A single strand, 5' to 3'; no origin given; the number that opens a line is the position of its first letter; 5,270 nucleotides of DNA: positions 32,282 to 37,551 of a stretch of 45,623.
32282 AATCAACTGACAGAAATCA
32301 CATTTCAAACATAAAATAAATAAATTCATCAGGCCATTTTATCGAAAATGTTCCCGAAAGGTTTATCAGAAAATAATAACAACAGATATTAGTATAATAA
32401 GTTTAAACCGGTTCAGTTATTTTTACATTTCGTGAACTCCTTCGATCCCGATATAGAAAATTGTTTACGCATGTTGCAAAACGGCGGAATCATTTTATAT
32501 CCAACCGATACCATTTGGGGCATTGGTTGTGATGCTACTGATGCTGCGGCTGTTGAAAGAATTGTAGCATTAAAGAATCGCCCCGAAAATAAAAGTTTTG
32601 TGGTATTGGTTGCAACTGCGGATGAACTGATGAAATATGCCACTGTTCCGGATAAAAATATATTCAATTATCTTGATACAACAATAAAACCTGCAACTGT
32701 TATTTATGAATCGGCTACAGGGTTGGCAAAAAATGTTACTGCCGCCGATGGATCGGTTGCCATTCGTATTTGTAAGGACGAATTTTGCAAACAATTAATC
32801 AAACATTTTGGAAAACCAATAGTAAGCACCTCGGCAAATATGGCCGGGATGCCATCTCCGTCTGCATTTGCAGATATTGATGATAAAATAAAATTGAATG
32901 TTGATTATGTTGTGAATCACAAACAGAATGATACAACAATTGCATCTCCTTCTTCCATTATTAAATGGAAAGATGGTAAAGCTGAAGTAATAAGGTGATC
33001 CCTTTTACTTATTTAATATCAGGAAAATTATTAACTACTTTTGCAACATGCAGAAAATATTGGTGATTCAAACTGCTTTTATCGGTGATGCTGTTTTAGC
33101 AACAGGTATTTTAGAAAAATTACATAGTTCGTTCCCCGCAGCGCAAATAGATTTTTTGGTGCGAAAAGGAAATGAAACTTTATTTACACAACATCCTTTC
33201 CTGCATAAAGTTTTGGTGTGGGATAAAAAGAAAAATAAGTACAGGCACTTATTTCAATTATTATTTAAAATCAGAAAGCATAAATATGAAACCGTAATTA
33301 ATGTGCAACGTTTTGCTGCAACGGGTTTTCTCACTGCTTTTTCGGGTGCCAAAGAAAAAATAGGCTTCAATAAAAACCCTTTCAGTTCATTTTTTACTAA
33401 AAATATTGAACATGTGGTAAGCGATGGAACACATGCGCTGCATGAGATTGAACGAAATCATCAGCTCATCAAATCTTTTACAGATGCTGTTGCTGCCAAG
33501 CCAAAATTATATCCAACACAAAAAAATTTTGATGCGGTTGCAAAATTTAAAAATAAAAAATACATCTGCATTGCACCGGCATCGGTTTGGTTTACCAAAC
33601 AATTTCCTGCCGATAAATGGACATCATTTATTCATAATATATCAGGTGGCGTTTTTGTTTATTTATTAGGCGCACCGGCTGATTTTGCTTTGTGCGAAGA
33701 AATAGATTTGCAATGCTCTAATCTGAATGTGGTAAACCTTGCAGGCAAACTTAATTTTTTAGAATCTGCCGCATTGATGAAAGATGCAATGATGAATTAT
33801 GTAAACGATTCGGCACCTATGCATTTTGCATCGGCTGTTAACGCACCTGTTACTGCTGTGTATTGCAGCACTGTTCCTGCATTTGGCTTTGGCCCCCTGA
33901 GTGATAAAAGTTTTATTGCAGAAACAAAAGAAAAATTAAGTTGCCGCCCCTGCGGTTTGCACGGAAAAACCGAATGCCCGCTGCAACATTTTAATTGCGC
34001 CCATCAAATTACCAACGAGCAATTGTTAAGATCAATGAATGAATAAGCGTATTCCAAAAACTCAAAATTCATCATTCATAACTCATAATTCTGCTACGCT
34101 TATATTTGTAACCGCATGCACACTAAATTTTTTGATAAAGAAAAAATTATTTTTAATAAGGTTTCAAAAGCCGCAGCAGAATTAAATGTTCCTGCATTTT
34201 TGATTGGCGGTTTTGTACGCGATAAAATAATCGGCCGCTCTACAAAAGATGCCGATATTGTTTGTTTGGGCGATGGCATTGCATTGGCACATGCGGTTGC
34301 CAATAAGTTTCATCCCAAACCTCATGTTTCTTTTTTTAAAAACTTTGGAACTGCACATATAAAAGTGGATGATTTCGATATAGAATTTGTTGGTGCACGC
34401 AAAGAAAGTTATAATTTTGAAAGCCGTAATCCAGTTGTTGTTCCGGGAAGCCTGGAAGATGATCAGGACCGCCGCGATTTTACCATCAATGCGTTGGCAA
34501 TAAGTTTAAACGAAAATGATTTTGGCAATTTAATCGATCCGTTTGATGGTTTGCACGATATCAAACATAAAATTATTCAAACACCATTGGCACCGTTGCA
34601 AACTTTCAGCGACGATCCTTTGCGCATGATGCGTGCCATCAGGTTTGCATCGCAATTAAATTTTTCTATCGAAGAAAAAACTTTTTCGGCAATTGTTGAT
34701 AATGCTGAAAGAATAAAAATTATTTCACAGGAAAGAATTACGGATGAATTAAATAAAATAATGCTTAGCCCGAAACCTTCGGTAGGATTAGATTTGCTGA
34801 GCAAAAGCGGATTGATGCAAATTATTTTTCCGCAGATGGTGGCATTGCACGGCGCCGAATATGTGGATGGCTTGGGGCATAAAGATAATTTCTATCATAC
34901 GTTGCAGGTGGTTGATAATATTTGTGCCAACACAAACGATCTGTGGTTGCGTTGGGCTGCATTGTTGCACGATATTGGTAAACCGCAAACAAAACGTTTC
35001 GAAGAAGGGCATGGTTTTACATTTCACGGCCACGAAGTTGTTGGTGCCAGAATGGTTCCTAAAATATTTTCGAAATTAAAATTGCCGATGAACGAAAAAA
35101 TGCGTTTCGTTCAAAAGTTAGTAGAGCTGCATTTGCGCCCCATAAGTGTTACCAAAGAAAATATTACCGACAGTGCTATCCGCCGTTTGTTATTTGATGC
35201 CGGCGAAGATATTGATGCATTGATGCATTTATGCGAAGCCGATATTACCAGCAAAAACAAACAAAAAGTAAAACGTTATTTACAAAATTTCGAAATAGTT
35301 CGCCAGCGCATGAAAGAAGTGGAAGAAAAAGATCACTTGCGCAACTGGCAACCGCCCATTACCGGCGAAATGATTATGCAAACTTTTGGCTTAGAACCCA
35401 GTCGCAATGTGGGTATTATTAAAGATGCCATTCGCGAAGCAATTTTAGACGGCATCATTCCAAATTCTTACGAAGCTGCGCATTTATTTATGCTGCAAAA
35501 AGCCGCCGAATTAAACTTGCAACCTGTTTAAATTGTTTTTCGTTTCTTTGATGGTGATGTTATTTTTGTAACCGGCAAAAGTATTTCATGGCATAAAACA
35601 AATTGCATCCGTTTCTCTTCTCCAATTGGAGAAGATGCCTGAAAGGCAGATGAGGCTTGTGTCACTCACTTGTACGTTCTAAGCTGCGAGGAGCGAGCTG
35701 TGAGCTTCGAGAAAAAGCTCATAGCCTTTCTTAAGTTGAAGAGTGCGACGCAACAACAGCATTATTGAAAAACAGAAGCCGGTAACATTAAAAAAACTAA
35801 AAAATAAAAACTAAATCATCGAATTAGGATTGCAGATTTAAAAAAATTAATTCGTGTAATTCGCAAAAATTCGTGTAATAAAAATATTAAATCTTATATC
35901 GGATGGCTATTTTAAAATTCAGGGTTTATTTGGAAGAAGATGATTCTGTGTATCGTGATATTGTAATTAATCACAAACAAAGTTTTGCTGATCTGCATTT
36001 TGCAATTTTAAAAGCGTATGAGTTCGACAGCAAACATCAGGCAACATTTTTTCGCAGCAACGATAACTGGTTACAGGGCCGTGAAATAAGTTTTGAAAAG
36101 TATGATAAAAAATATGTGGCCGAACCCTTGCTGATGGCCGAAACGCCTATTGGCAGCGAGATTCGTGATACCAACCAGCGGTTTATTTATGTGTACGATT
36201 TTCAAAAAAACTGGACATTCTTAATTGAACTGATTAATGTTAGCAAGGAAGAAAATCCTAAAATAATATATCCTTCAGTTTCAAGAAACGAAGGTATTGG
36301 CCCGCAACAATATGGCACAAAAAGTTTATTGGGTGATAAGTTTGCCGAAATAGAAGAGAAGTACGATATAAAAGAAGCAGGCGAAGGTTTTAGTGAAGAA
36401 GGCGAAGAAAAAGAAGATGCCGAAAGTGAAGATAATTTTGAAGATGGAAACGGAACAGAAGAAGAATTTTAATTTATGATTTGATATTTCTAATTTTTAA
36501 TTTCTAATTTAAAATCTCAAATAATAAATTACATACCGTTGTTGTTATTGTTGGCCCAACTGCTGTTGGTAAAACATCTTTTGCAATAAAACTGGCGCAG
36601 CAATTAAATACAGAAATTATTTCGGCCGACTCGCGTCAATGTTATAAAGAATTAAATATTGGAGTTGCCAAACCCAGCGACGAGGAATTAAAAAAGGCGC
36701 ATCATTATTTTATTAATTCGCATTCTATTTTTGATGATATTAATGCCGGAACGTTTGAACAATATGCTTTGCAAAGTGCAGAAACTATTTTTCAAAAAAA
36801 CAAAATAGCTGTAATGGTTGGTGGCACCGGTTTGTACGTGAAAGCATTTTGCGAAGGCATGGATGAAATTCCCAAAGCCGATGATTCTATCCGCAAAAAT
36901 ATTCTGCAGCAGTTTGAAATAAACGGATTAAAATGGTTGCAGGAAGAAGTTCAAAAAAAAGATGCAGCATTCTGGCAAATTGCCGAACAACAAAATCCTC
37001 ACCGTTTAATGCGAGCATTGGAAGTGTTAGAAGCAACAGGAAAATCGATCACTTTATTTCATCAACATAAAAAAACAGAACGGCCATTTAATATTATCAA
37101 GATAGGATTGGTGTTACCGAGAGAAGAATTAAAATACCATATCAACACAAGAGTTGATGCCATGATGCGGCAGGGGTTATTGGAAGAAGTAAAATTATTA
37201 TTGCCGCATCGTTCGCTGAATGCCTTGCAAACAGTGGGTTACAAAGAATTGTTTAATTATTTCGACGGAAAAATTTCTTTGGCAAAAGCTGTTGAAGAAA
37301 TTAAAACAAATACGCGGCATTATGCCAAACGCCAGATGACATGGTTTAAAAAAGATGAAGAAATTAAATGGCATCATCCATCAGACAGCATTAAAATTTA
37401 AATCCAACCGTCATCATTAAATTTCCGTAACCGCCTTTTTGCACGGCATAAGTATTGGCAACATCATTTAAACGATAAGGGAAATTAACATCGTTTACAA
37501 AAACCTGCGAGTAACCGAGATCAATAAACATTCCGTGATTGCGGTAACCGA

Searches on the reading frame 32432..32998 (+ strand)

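Call 73: search_protein_families(library=pfam, proteins=[window:32432-32998:+], max_evalue=0.00001)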
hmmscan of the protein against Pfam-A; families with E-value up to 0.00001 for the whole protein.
window:32432-32998:+ (188 aa): 1 family
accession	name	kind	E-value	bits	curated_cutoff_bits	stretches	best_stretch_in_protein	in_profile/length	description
PF01300.24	Sua5_yciO_yrdC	-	1.2e-44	152.4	25.1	1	14-188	2-176/178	Telomere recombination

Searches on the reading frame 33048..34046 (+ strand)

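Call 73: search_protein_families(library=pfam, proteins=[window:33048-34046:+], max_evalue=0.00001)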
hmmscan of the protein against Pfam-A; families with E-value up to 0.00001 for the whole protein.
window:33048-34046:+ (332 aa): 1 family
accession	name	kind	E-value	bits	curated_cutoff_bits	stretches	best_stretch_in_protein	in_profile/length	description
PF01075.23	Glyco_transf_9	-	6.4e-28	98.2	22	1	73-293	6-229/247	Glycosyltransferase family 9 (heptosyltransferase)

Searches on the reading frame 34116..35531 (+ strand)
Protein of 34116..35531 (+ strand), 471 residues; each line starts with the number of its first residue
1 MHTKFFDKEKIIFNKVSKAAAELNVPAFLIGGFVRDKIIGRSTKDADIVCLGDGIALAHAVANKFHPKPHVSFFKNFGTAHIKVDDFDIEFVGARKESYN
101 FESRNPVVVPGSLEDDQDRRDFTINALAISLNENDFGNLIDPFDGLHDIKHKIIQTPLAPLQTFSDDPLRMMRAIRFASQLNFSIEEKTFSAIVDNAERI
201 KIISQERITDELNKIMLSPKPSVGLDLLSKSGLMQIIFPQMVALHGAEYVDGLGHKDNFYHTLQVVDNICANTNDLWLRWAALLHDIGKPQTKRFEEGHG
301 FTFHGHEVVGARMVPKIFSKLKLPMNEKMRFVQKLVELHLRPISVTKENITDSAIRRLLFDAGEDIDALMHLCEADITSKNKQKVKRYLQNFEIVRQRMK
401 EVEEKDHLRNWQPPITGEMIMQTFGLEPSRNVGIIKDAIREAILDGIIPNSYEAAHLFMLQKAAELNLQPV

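Call 43: search_protein_families(library=pfam, proteins=[window:34116-35531:+], max_evalue=0.00001)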
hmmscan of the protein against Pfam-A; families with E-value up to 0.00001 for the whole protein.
window:34116-35531:+ (471 aa): 3 families
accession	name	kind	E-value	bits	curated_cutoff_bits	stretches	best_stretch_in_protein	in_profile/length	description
PF01743.26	PolyA_pol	-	2.5e-24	86.4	23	1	27-154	1-125/126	Poly A polymerase head domain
PF12627.12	PolyA_pol_RNAbd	-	3e-22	78.6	22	1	182-241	1-60/64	Probable RNA and SrmB- binding site of polymerase A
PF01966.28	HD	-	2e-13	51.1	22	1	259-349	2-99/116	HD domain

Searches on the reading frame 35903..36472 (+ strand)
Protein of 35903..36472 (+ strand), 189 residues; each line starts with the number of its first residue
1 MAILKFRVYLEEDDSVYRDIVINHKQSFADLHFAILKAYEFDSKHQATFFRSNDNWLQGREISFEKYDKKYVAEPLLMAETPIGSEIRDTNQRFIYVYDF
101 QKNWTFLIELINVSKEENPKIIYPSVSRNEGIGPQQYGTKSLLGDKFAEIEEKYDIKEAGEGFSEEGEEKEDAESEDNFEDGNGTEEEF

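Call 73: search_protein_families(library=pfam, proteins=[window:35903-36472:+], max_evalue=0.00001)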
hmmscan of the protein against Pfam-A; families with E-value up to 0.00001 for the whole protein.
window:35903-36472:+ (189 aa): 1 family
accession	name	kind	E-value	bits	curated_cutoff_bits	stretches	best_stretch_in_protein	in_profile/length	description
PF07929.16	PRiA4_ORF3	-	3.1e-14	53.5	26.6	1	4-134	3-128/173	Plasmid pRiA4b ORF-3-like protein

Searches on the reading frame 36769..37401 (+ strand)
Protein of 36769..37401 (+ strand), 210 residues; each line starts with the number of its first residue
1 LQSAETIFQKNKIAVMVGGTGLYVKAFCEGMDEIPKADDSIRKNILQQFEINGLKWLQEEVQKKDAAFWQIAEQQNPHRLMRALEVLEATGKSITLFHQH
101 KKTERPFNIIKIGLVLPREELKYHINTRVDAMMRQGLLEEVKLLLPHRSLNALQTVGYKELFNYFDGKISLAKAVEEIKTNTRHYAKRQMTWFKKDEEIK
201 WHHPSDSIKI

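Call 73: search_protein_families(library=pfam, proteins=[window:36769-37401:+], max_evalue=0.00001)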
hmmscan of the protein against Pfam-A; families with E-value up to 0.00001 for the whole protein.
window:36769-37401:+ (210 aa): 1 family
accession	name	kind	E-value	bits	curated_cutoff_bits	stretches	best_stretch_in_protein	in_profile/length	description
PF01715.23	IPPT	-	6.1e-61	206.6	23.6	1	4-196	48-243/243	IPP transferase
